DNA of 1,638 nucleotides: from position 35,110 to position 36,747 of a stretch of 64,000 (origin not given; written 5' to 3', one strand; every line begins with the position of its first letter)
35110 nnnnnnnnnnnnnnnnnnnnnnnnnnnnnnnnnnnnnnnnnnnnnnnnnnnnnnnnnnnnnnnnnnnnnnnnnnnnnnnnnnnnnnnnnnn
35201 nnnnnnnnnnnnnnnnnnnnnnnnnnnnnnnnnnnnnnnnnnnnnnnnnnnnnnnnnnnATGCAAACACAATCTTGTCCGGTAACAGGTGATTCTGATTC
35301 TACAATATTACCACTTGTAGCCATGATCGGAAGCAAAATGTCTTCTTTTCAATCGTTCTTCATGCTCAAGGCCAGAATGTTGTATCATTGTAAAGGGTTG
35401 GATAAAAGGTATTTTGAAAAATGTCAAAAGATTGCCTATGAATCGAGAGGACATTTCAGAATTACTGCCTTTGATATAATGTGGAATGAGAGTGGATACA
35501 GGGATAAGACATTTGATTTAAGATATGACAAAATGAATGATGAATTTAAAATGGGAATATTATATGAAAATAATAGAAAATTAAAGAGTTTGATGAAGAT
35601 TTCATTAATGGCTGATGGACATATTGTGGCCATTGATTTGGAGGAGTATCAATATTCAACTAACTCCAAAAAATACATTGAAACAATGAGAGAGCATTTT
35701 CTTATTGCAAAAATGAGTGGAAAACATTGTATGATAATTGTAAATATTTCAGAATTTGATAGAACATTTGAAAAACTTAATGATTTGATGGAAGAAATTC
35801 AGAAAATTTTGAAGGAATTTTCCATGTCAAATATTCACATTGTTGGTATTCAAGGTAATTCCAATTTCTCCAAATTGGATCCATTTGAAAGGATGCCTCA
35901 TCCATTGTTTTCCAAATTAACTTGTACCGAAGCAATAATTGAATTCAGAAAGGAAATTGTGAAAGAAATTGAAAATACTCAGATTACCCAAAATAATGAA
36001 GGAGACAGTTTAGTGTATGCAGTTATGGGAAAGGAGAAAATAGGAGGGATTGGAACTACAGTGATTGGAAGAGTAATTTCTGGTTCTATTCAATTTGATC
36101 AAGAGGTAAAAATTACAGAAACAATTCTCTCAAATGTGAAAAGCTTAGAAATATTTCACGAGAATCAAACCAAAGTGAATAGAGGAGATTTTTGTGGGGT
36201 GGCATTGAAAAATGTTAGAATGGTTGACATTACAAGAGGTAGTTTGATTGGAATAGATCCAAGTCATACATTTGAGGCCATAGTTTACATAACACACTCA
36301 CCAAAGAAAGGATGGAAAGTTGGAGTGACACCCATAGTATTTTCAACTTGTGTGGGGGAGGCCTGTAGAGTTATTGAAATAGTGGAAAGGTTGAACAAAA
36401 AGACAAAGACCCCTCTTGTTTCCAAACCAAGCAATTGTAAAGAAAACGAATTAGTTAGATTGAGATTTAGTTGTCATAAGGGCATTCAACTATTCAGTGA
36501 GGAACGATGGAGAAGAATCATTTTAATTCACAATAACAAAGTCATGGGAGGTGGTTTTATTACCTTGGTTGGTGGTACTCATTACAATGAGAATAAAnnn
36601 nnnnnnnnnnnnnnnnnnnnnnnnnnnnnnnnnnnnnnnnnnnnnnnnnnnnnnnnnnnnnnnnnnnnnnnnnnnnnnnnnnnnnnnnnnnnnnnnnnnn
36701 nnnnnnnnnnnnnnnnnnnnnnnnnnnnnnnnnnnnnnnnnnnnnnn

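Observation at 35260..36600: Catalytically dead eEF1A paralog (pseudo-GTPase) as a stand-alone gene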

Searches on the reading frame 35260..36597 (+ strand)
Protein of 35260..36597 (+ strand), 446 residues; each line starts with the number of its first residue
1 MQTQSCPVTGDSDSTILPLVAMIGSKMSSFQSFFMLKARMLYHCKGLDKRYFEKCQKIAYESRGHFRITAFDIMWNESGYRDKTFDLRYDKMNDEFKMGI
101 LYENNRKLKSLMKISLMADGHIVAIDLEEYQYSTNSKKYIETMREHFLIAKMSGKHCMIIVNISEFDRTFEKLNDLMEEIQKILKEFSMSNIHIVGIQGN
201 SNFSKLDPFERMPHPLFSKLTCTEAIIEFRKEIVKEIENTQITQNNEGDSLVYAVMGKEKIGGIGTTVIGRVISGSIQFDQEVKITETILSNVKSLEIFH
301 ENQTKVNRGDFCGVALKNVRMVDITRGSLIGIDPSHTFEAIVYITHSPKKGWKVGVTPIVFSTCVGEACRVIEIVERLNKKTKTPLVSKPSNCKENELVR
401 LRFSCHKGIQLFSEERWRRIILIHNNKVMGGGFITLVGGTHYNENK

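Call 3: search_protein_families(library=pfam, proteins=[window:35260-36597:+], max_evalue=1)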
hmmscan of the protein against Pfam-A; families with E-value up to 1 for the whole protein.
window:35260-36597:+ (446 aa): 2 families
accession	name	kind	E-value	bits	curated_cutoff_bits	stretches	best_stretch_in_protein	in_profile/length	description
PF03144.31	GTP_EFTU_D2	-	8.1e-10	39.4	30.3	1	265-330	1-72/73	Elongation factor Tu domain 2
PF22594.2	GTP-eEF1A_C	-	9.7e-07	29.6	27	1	338-435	2-101/101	GTP-eEF1A C-terminal domain-like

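Call 4: search_solved_structures(query=window:35260-36597:+, max_evalue=1, show_alignments=3)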
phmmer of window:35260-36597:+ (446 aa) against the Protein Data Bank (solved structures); distinct sequences matched with E-value up to 1: 79 (the best 60 are shown).
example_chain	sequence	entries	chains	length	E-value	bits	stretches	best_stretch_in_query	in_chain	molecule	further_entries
6ra9_A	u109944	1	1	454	5.4e-19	71.7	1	38-398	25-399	Elongation factor 1-alpha 2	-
6ra9_B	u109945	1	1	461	5.7e-19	71.6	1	38-398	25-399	Elongation factor 1-alpha 2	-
4c0s_A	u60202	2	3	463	5.8e-19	71.6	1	38-398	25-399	ELONGATION FACTOR 1-ALPHA 2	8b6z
9b0s_CF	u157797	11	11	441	1.7e-17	66.7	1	38-396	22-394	Putative elongation factor 1-alpha-like 3 | Elongation factor 1-alpha 1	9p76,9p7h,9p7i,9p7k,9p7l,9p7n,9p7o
8g5z_EF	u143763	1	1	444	1.8e-17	66.7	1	38-396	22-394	Elongation factor 1-alpha 1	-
5lzs_jj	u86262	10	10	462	1.9e-17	66.6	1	38-396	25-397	Elongation factor 1-alpha 1 | eEF1A | eukaryotic elongation factor 1A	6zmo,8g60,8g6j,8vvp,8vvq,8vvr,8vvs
1f60_A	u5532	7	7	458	3.6e-17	65.7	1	38-413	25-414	ELONGATION FACTOR EEF1A | ELONGATION FACTOR 1-ALPHA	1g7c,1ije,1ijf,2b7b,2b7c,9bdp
5o8w_A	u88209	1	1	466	3.8e-17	65.6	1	38-408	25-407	Elongation factor 1-alpha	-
4cxg_A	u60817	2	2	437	8.4e-15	57.9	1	39-437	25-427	ELONGATION FACTOR 1A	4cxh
3vmf_A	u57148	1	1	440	8.6e-15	57.8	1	39-437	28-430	Elongation factor 1-alpha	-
3wxm_A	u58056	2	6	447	9.1e-15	57.7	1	39-437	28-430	Elongation factor 1-alpha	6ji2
1jny_A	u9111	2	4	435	1.1e-13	54.2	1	108-408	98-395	Elongation factor 1-alpha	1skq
9t9c_A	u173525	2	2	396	6.8e-07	31.8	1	143-349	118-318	Elongation factor Tu 2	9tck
9t8g_A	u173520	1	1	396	6.9e-07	31.8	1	143-349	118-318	Elongation factor Tu 2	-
6mij_A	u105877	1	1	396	1.3e-06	30.9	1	179-349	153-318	Elongation factor Tu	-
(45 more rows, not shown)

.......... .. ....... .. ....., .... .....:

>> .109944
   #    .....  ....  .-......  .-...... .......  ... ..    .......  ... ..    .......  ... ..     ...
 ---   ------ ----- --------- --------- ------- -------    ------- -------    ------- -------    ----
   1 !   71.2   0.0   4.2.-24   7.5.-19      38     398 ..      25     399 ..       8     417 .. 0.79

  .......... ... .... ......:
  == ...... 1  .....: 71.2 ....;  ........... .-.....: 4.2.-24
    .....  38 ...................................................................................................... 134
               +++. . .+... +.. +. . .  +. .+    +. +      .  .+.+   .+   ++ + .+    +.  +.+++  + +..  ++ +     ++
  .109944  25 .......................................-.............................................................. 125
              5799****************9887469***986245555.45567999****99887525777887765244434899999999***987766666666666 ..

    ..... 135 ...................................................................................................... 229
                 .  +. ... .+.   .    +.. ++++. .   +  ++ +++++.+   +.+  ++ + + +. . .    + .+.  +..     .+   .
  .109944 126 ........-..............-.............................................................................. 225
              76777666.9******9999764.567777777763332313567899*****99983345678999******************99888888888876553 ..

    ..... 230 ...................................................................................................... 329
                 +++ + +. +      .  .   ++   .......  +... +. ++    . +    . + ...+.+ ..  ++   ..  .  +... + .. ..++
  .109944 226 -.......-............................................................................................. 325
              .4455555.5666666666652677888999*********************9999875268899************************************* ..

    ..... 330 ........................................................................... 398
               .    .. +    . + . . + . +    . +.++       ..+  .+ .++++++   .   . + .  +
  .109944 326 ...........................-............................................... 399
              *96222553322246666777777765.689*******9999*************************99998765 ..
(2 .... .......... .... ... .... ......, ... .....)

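Call 5: find_homologous_proteins(query=window:35260-36597:+, max_evalue=0.001)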
Query window:35260-36597:+ (446 aa): 61 proteins with E <= 0.001 among 2394 candidates.
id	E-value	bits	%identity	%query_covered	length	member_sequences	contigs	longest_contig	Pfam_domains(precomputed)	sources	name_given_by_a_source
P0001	1.6e-284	961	100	95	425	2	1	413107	PF22594.3,PF03144.32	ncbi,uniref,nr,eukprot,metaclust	ncbi:predicted protein [Naegleria gruberi]|uniref:Predicted protein n=1 Tax=Naegleria gruberi TaxID=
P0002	1.6e-17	82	25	84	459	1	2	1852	PF03143.24,PF22594.3,PF00009.34,PF03144.32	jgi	-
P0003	1.6e-17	82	25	85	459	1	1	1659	PF03143.24,PF22594.3,PF00009.34,PF03144.32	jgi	-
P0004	2.4e-17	81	25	85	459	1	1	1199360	PF03143.24,PF22594.3,PF00009.34,PF03144.32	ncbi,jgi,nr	ncbi:elongation factor-1a [Tricharina praecox]|jgi:elongation factor 1-alpha|nr:translation elongati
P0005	9.1e-17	79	25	84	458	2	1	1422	PF03143.24,PF22594.3,PF00009.34,PF03144.32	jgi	-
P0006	1.0e-16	79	24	84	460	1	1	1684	PF03143.24,PF22594.3,PF00009.34,PF03144.32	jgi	jgi:elongation factor 1-alpha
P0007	1.4e-16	79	24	85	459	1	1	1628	PF03143.24,PF22594.3,PF00009.34,PF03144.32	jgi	jgi:elongation factor 1-alpha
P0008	1.5e-16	79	25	84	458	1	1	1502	PF03143.24,PF22594.3,PF00009.34,PF03144.32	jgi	-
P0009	2.2e-16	78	24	85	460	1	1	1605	PF03143.24,PF22594.3,PF00009.34,PF03144.32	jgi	jgi:elongation factor 1-alpha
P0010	2.6e-16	78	24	85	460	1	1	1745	PF03143.24,PF22594.3,PF00009.34,PF03144.32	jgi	jgi:elongation factor 1-alpha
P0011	4.0e-16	77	24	84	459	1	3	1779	PF03143.24,PF22594.3,PF00009.34,PF03144.32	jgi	-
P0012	5.3e-16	77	24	84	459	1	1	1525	PF03143.24,PF22594.3,PF00009.34,PF03144.32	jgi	jgi:elongation factor 1-alpha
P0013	5.6e-16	77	25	85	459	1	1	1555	PF03143.24,PF22594.3,PF00009.34,PF03144.32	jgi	jgi:elongation factor 1-alpha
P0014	8.1e-16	76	24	84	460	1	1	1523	PF03143.24,PF22594.3,PF00009.34,PF03144.32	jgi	-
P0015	8.9e-16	76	25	80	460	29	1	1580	PF03143.24,PF22594.3,PF00009.34,PF03144.32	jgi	jgi:elongation factor 1-alpha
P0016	1.1e-15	76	24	89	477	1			PF03143.24,PF22594.3,PF00009.34,PF03144.32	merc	-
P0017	1.4e-15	75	24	84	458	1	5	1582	PF03143.24,PF22594.3,PF00009.34,PF03144.32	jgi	-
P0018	1.6e-15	75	24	80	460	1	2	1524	PF03143.24,PF22594.3,PF00009.34,PF03144.32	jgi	-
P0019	1.6e-15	75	25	80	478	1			PF03143.24,PF22594.3,PF00009.34,PF03144.32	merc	-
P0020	3.0e-15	74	24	84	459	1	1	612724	PF03143.24,PF22594.3,PF00009.34,PF03144.32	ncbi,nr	ncbi:elongation factor-1a [Pyronema omphalodes]|nr:elongation factor-1a [Pyronema omphalodes] KAI581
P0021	4.2e-15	74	24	85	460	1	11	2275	PF03143.24,PF22594.3,PF00009.34,PF03144.32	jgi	-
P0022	4.5e-15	74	24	85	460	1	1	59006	PF03143.24,PF22594.3,PF00009.34,PF03144.32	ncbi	ncbi:translation elongation factor EF-1 alpha [Rhizina undulata]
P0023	5.1e-15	73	24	84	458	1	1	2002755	PF03143.24,PF22594.3,PF00009.34,PF03144.32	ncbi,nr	ncbi:elongation factor-1a [Pyronema domesticum]|nr:elongation factor-1a [Pyronema domesticum] KAI579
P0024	6.8e-15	73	24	84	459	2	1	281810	PF03143.24,PF22594.3,PF00009.34,PF03144.32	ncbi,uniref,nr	ncbi:elongation factor-1a [Sphaerosporella brunnea]|uniref:Elongation factor 1-alpha n=2 Tax=Pyronem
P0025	7.7e-15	73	24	85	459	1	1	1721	PF03143.24,PF22594.3,PF00009.34,PF03144.32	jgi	jgi:elongation factor 1-alpha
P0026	7.9e-15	73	24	80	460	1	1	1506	PF03143.24,PF22594.3,PF00009.34,PF03144.32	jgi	-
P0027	1.1e-14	72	24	84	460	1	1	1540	PF03143.24,PF22594.3,PF00009.34,PF03144.32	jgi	-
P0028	1.8e-14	72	24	84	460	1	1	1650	PF03143.24,PF22594.3,PF00009.34,PF03144.32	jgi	-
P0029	2.3e-14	71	25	84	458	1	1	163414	PF03143.24,PF22594.3,PF00009.34,PF03144.32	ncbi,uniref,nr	ncbi:translation elongation factor EF-1 alpha [Mycoemilia scoparia]|uniref:Elongation factor 1-alpha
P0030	8.0e-14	70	25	84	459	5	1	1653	PF03143.24,PF22594.3,PF00009.34,PF03144.32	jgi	jgi:elongation factor 1-alpha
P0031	8.2e-14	70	24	85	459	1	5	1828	PF03143.24,PF22594.3,PF00009.34,PF03144.32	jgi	jgi:elongation factor 1-alpha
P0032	1.1e-13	69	24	85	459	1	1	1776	PF03143.24,PF22594.3,PF00009.34,PF03144.32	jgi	jgi:elongation factor 1-alpha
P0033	1.5e-13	69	24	82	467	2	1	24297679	PF03143.24,PF22594.3,PF00009.34,PF03144.32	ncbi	ncbi:elongation factor 1-alpha 1-like [Styela clava]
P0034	1.9e-13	68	25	85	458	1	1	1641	PF03143.24,PF22594.3,PF00009.34,PF03144.32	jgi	-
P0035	2.0e-13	68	25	85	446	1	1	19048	PF03143.24,PF22594.3,PF00009.34,PF03144.32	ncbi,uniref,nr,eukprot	ncbi:putative elongation factor 1-alpha (EF-1-ALPHA) [Cardiosporidium cionae]|uniref:Elongation fact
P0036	2.1e-13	68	23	85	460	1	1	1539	PF03143.24,PF22594.3,PF00009.34,PF03144.32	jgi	jgi:elongation factor 1-alpha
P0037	3.3e-13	68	23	85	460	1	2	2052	PF03143.24,PF22594.3,PF00009.34,PF03144.32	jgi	-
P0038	4.1e-13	67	24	85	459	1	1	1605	PF03143.24,PF22594.3,PF00009.34,PF03144.32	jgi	jgi:elongation factor 1-alpha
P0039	4.3e-13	67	25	80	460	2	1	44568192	PF03143.24,PF22594.3,PF00009.34,PF03144.32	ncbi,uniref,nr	ncbi:elongation factor 1-alpha 1-like [Rhincodon typus]|uniref:elongation factor 1-alpha 1-like n=1 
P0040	5.2e-13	67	24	80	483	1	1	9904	PF03143.24,PF22594.3,PF00009.34,PF03144.32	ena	-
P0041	7.6e-13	66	24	85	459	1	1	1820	PF03143.24,PF22594.3,PF00009.34,PF03144.32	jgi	-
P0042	8.4e-13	66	25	80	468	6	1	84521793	PF03143.24,PF22594.3,PF00009.34,PF03144.32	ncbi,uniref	ncbi:elongation factor 1-alpha 1-like isoform X1 [Chiloscyllium punctatum]|uniref:elongation factor 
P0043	2.3e-12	65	24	85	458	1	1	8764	PF03143.24,PF22594.3,PF00009.34,PF03144.32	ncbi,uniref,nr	ncbi:translation elongation factor EF-1 alpha [Dimargaris verticillata]|uniref:Elongation factor 1-a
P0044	3.4e-12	64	24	84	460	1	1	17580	PF03143.24,PF22594.3,PF00009.34,PF03144.32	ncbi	ncbi:translation elongation factor EF-1 alpha, partial [Dimargaris xerosporica]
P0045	5.4e-12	64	23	82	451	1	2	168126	PF03143.24,PF22594.3,PF00009.34,PF03144.32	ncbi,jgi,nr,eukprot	ncbi:hypothetical protein PIROE2DRAFT_67284 [Piromyces sp. E2]|nr:hypothetical protein PIROE2DRAFT_6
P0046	5.4e-12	64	23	82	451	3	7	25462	PF03143.24,PF22594.3,PF00009.34,PF03144.32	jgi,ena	-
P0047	5.5e-12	63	25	81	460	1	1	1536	PF03143.24,PF22594.3,PF00009.34,PF03144.32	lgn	-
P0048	6.1e-12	63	23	82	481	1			PF03143.24,PF22594.3,PF00009.34,PF03144.32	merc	-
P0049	6.4e-12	63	23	83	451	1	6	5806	PF03143.24,PF22594.3,PF00009.34,PF03144.32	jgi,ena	jgi:elongation factor 1-alpha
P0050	7.7e-12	63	25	81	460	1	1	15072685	PF03143.24,PF22594.3,PF00009.34,PF03144.32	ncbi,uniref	ncbi:hypothetical protein SNE40_006309 [Patella caerulea]|uniref:Elongation factor 1-alpha n=1 Tax=P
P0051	7.9e-12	63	24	82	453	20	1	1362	PF03143.24,PF22594.3,PF00009.34,PF03144.32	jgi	-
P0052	1.6e-11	62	22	85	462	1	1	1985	PF03143.24,PF22594.3,PF00009.34,PF03144.32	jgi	-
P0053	4.7e-11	60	24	81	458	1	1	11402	PF03143.24,PF22594.3,PF00009.34,PF03144.32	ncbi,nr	ncbi:translation elongation factor EF-1 alpha [Dispira simplex]|nr:translation elongation factor EF-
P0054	4.9e-11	60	23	81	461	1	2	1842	PF03143.24,PF22594.3,PF00009.34,PF03144.32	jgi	-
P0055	6.7e-11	60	24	77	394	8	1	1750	PF03143.24,PF22594.3,PF00009.34,PF03144.32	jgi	-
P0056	2.6e-9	55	22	84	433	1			PF03143.24,PF22594.3,PF00009.34,PF03144.32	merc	-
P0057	3.8e-9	54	24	81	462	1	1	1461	PF03143.24,PF22594.3,PF00009.34,PF03144.32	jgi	-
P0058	1.1e-8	53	24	76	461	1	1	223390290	PF03143.24,PF22594.3,PF00009.34,PF03144.32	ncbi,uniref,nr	ncbi:elongation factor 1-alpha 1-like [Rattus rattus]|uniref:elongation factor 1-alpha 1-like n=1 Ta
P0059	2.0e-8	52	25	78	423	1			PF03143.24,PF22594.3,PF00009.34,PF03144.32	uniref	uniref:Tr-type G domain-containing protein n=1 Tax=Nannospalax galili TaxID=1026970 RepID=A0A8C6QAN5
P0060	6.4e-6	43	24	65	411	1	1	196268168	PF03143.24,PF22594.3,PF00009.34,PF03144.32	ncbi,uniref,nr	ncbi:EEF1A1-like [Ictidomys tridecemlineatus]|uniref:Tr-type G domain-containing protein n=1 Tax=Ict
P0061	2.1e-5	42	24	67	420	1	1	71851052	PF03143.24,PF22594.3,PF00009.34,PF03144.32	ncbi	ncbi:hypothetical protein ACRRTK_019350 [Alexandromys fortis]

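Call 14: search_protein_representatives(protein=window:35260-36597:+)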
Query: 446 residues. Proteins with E-value up to 0.001 (for the whole library): 160; up to 1e-10: 16; up to 1e-30: 1. The best 150 are listed.
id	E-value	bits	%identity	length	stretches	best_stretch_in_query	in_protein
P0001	5.0e-285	961.3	100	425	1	22-446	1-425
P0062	2.5e-27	112.3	27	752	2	38-331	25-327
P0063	2.5e-16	76.1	30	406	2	251-436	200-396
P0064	6.8e-16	74.7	28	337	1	111-432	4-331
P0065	1.4e-14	70.4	26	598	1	38-398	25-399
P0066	6.3e-13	64.9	25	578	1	36-382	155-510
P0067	6.6e-13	64.8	34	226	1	258-437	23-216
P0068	1.2e-12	63.9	34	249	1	254-401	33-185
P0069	4.0e-12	62.3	30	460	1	255-440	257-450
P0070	6.3e-12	61.6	35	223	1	259-412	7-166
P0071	2.2e-11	59.8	27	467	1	123-406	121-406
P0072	2.3e-11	59.7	27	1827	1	144-397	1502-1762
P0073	5.3e-11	58.6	27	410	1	106-402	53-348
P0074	5.7e-11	58.4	28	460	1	38-335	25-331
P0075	6.3e-11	58.3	30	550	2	259-400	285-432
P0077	1.1e-10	57.5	26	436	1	35-437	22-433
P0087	4.8e-09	52.1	22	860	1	91-392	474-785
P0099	1.0e-07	47.7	22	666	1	39-391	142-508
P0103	1.9e-07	46.8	26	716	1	35-402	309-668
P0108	4.0e-07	45.8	32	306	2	290-405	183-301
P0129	6.1e-06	41.9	26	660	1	38-397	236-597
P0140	1.2e-05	40.9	26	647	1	38-394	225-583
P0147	1.7e-05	40.4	33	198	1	255-377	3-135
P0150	2.0e-05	40.2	25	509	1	168-388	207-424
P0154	3.2e-05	39.5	25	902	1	38-397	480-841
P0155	3.3e-05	39.5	25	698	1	108-398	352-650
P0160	4.5e-05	39.0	30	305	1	228-386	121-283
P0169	8.5e-05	38.1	25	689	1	38-397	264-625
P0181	1.9e-04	36.9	32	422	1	158-333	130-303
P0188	2.4e-04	36.6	28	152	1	234-329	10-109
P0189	2.4e-04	36.6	30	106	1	258-346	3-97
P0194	3.0e-04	36.3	35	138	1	252-330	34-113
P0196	3.3e-04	36.2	34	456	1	251-340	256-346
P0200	4.0e-04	35.9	27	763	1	40-391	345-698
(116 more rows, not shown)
